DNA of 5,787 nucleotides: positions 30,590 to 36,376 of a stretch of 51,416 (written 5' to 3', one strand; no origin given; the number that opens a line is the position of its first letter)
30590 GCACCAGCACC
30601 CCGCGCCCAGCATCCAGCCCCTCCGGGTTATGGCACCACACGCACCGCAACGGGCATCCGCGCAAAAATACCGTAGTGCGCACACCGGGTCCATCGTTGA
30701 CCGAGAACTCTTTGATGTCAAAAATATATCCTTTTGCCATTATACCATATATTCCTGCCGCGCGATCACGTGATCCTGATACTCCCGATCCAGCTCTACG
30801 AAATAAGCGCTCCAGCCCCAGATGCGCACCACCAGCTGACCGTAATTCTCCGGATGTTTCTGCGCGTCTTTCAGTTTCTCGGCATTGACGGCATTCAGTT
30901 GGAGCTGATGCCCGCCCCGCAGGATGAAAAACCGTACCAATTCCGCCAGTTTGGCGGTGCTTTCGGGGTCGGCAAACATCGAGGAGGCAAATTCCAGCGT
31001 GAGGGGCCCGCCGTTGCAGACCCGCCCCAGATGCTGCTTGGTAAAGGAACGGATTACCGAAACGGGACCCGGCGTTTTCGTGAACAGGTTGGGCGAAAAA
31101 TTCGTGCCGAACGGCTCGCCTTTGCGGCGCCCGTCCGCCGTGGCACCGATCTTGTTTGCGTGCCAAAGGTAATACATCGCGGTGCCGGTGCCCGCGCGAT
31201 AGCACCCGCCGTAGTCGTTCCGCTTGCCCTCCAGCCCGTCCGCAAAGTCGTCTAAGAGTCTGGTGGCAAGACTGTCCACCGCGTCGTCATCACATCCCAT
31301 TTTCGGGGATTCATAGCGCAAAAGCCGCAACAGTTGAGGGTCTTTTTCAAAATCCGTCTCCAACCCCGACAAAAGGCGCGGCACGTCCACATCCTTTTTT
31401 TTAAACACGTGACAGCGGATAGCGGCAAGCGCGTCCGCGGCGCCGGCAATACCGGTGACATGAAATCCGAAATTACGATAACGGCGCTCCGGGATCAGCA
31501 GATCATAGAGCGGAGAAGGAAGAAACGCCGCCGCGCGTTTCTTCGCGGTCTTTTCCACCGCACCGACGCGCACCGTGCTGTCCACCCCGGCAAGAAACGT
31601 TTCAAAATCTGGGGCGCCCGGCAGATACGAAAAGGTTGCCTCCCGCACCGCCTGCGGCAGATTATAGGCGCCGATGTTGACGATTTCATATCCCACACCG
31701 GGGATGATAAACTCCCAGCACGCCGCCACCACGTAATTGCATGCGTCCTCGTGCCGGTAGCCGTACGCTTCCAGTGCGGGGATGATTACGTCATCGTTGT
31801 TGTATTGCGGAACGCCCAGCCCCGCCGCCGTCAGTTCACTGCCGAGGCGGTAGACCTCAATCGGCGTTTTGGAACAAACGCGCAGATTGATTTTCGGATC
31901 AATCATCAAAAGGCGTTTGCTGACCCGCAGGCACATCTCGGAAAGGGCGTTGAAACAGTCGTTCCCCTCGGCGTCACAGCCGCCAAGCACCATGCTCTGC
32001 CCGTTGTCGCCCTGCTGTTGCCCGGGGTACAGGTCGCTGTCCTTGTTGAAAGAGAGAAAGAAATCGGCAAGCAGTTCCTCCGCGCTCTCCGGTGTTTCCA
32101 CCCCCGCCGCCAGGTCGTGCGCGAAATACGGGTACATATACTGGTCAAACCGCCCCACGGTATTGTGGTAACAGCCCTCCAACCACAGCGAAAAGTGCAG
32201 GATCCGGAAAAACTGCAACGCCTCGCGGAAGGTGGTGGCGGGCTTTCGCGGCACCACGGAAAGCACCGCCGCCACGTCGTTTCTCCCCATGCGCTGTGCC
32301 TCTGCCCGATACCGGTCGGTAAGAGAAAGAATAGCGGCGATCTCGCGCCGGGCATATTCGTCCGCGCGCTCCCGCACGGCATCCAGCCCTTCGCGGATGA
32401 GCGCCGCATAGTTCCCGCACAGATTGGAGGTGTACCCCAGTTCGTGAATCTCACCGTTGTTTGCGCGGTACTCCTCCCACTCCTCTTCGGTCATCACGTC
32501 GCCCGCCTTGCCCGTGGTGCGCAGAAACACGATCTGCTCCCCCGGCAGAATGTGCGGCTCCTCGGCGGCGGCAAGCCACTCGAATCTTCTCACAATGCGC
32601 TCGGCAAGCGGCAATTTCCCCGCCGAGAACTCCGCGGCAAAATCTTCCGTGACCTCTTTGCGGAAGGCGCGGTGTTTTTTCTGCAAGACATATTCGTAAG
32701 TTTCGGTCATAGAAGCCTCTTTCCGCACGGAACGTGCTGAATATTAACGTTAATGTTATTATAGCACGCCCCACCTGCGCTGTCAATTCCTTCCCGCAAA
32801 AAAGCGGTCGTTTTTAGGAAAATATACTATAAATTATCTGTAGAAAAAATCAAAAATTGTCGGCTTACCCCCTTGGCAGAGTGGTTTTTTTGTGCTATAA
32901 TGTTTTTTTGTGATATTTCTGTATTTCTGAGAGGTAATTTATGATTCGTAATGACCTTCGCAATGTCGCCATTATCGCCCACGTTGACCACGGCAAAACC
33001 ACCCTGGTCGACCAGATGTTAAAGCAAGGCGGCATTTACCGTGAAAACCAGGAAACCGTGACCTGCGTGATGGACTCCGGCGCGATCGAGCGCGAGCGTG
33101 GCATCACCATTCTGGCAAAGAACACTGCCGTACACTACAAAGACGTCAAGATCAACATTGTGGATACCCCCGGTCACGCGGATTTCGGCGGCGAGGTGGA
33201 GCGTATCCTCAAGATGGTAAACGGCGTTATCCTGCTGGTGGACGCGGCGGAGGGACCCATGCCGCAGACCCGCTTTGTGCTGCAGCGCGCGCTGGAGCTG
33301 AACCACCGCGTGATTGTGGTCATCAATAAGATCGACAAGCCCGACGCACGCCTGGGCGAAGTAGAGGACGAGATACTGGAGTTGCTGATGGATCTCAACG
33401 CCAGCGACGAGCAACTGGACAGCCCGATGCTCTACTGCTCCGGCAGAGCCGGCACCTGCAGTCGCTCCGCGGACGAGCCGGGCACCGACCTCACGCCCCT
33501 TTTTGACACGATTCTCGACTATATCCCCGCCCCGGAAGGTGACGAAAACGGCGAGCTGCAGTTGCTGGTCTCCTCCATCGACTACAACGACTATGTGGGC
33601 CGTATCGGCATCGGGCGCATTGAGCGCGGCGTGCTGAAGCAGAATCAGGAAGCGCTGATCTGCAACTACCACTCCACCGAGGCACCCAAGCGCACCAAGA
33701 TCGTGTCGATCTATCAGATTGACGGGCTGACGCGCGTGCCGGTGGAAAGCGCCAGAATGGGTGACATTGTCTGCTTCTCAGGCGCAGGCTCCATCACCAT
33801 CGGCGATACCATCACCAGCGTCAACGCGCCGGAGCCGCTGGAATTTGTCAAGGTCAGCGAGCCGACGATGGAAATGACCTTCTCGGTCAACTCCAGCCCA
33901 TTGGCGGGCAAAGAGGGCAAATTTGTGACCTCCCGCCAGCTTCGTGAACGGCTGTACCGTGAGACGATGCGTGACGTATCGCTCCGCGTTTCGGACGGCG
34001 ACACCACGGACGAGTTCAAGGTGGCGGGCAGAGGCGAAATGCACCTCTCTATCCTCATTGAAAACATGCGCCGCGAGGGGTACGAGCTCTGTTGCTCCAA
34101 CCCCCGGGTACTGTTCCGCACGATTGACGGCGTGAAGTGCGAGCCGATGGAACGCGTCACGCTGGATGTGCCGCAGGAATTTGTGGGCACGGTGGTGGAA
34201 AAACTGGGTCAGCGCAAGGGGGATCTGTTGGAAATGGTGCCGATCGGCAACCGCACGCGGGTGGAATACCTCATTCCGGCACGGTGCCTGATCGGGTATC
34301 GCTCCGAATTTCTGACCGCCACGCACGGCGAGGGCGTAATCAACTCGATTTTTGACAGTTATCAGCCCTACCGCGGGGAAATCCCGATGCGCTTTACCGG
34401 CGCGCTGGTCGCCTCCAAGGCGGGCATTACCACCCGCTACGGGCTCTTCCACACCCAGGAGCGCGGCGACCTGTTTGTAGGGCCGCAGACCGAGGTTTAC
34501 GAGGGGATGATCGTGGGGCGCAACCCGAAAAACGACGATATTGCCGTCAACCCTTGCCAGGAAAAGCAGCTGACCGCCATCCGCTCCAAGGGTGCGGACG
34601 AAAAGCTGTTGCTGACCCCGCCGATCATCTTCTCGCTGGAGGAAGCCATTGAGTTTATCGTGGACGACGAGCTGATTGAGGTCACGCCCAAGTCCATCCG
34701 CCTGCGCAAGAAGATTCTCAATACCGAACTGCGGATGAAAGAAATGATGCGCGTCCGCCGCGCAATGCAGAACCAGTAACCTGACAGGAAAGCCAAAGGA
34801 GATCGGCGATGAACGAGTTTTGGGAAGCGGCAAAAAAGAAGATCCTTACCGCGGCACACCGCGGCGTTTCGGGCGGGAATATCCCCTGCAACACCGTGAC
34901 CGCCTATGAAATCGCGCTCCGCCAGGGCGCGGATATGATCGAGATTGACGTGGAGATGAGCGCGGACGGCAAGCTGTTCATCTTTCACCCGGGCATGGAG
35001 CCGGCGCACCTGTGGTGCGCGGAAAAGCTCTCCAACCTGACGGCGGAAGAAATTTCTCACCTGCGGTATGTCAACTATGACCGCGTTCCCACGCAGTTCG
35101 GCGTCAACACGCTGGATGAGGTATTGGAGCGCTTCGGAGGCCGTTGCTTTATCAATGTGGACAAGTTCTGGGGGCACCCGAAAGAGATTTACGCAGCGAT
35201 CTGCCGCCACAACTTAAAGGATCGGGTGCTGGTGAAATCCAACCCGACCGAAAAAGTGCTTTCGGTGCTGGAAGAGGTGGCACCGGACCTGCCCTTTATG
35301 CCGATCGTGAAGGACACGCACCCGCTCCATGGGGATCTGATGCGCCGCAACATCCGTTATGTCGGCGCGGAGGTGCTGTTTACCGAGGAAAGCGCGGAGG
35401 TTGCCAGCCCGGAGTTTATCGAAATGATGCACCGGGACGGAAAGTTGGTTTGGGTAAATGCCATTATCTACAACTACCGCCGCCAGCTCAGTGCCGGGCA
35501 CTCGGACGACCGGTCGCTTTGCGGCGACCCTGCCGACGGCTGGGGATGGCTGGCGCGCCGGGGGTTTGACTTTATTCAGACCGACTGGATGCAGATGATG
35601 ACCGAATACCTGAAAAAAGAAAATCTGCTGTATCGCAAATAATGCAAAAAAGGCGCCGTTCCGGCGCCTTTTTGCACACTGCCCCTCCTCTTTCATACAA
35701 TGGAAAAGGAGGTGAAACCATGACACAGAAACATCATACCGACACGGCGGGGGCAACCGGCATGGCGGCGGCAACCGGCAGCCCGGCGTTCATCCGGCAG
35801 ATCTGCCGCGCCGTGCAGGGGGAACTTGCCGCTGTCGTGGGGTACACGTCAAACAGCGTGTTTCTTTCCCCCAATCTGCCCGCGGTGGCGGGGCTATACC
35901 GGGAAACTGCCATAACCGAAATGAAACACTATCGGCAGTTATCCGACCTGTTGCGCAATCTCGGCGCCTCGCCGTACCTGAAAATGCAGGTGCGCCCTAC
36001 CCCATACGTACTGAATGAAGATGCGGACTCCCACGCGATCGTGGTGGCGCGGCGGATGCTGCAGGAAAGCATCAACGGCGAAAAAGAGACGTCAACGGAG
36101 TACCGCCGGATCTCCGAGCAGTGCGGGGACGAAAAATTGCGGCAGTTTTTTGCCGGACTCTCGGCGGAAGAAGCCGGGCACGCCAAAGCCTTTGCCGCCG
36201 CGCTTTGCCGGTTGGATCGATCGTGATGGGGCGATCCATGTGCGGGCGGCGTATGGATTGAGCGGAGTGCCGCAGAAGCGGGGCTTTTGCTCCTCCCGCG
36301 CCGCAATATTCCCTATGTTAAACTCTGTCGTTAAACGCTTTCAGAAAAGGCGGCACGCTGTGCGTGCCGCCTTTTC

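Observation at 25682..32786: Five-gene operon joining a compact glycyl-radical enzyme and its activase to a HAD hydrolase, a GH36 and a GH51 glycosidase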

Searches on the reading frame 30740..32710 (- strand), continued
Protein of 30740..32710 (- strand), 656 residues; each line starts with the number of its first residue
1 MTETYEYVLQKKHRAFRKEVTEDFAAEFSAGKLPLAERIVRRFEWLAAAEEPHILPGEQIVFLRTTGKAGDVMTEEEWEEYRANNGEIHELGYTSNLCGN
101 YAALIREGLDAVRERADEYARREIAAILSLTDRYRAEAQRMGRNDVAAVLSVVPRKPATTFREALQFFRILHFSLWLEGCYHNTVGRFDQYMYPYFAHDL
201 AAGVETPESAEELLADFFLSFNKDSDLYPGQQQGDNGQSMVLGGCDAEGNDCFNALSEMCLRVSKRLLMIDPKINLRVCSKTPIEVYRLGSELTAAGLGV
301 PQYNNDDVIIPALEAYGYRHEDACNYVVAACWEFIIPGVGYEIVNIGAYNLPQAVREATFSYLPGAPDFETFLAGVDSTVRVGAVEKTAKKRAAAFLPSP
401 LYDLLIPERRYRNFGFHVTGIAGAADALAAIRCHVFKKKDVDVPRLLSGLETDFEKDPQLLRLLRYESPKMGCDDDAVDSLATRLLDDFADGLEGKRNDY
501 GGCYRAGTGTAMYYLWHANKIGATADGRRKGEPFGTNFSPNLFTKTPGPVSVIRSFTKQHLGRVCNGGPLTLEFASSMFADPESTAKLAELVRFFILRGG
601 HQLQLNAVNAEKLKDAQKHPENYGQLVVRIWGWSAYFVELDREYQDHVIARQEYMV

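Call 84: find_encoding_contigs(protein=P0013, flank=10000, max_places=2)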
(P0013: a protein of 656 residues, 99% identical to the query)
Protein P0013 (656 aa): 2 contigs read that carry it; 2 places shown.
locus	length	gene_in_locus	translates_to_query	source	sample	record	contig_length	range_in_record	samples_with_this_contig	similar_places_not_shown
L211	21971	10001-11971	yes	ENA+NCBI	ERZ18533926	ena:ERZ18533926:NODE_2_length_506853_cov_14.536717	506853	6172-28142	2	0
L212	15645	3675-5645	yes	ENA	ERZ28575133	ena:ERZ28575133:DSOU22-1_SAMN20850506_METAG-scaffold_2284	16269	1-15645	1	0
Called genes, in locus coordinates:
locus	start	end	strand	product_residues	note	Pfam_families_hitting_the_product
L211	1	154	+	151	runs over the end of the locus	PF12802:MarR_2 (weak)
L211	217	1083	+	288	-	PF02645:DegV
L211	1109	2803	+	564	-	PF02734:Dak2, PF21645:FakA-like_M, PF13684:FakA-like_C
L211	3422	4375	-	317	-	PF00056:Ldh_1_N, PF02866:Ldh_1_C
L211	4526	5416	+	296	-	PF01156:IU_nuc_hydro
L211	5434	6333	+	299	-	PF01261:AP_endonuc_2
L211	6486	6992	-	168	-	PF00210:Ferritin, PF02915:Rubrerythrin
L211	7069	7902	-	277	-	PF03009:GDPD, PF16387:DUF4996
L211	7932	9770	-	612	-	PF00009:GTP_EFTU, PF01926:MMR_HSR1 (weak), PF22042:EF-G_D2 (weak), PF03144:GTP_EFTU_D2, PF14492:EFG_III (weak), PF00679:EFG_C, PF21018:BipA_C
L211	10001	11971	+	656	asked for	PF02901:PFL-like, PF01228:Gly_radical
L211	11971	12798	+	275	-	PF13353:Fer4_12, PF04055:Radical_SAM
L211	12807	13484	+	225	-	PF00702:Hydrolase, PF12710:HAD (weak), PF13419:HAD_2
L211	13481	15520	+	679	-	PF05691:Raffinose_syn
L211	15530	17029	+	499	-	PF22848:ASD1_dom, PF06964:Alpha-L-AF_C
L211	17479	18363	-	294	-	PF01263:Aldose_epim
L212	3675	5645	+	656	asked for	PF02901:PFL-like, PF01228:Gly_radical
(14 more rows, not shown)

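Call 88: search_solved_structures(query=L031:19140-19790:+, max_evalue=1)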
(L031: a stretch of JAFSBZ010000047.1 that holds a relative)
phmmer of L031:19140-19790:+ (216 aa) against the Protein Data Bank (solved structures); distinct sequences matched with E-value up to 1: 8.
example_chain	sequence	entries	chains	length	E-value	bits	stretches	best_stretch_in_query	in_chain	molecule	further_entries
9gyy_A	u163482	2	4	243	1.3e-46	162.1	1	5-214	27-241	DUF4867 domain-containing protein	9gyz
4v4b_BT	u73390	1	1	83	0.54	13.1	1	10-69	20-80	60S ribosomal protein L25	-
5xjo_A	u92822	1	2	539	0.6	12.9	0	66-97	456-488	LRR receptor-like serine/threonine-protein kinase ERL1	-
2rjz_A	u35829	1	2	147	0.62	12.9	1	11-92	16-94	PilO protein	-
5xkj_A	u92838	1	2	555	0.68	12.8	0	66-97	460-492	LRR receptor-like serine/threonine-protein kinase ERL1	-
5xjx_K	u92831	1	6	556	0.68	12.7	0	66-97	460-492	LRR receptor-like serine/threonine-protein kinase ERL1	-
4v7h_BT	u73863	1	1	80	0.71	12.7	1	9-68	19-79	60S ribosomal protein L25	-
5it7_XX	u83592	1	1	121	0.88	12.4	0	24-69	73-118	60S ribosomal protein L25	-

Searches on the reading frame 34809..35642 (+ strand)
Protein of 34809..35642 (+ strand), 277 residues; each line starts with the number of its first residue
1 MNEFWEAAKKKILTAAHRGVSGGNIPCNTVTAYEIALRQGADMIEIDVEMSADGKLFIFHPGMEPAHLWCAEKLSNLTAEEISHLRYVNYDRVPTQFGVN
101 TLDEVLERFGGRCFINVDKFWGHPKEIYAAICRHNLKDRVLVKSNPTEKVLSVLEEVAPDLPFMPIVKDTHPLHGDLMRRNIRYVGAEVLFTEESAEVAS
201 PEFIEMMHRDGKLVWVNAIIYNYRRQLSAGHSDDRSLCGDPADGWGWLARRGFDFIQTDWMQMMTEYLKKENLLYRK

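Call 28: search_protein_families(library=pfam, proteins=[window:34809-35642:+], max_evalue=0.001)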
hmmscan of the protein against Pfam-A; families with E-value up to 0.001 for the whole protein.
window:34809-35642:+ (277 aa): 2 families
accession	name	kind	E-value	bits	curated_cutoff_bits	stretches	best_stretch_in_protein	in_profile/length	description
PF16387.11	DUF4996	-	6.8e-24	84.8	33.7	1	163-268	1-102/102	Domain of unknown function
PF03009.23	GDPD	-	1.5e-19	71.5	23.6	1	17-216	1-217/244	Glycerophosphoryl diester phosphodiesterase family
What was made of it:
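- The window has a GDPD gene at 34809-35642 (call 28).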

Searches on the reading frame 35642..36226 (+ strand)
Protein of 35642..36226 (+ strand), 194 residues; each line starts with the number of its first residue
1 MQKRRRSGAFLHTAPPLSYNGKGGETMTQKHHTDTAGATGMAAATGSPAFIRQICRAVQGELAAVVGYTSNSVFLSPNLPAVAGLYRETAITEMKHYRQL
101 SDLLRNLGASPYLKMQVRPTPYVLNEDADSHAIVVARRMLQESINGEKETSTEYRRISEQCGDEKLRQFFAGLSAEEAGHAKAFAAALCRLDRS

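Call 28: search_protein_families(library=pfam, proteins=[window:35642-36226:+], max_evalue=0.001)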
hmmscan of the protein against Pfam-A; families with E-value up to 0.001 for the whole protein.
window:35642-36226:+ (194 aa): 3 families
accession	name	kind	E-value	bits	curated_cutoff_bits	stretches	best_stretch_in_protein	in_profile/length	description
PF00210.30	Ferritin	-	4.1e-11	43.4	24.5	1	56-193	6-141/142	Ferritin-like domain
PF02915.23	Rubrerythrin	-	5.3e-09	37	22.8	1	56-187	5-136/137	Rubrerythrin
PF22074.2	Cep192_D5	-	0.00039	20.4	27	1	114-183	58-126/178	Cep192 domain 5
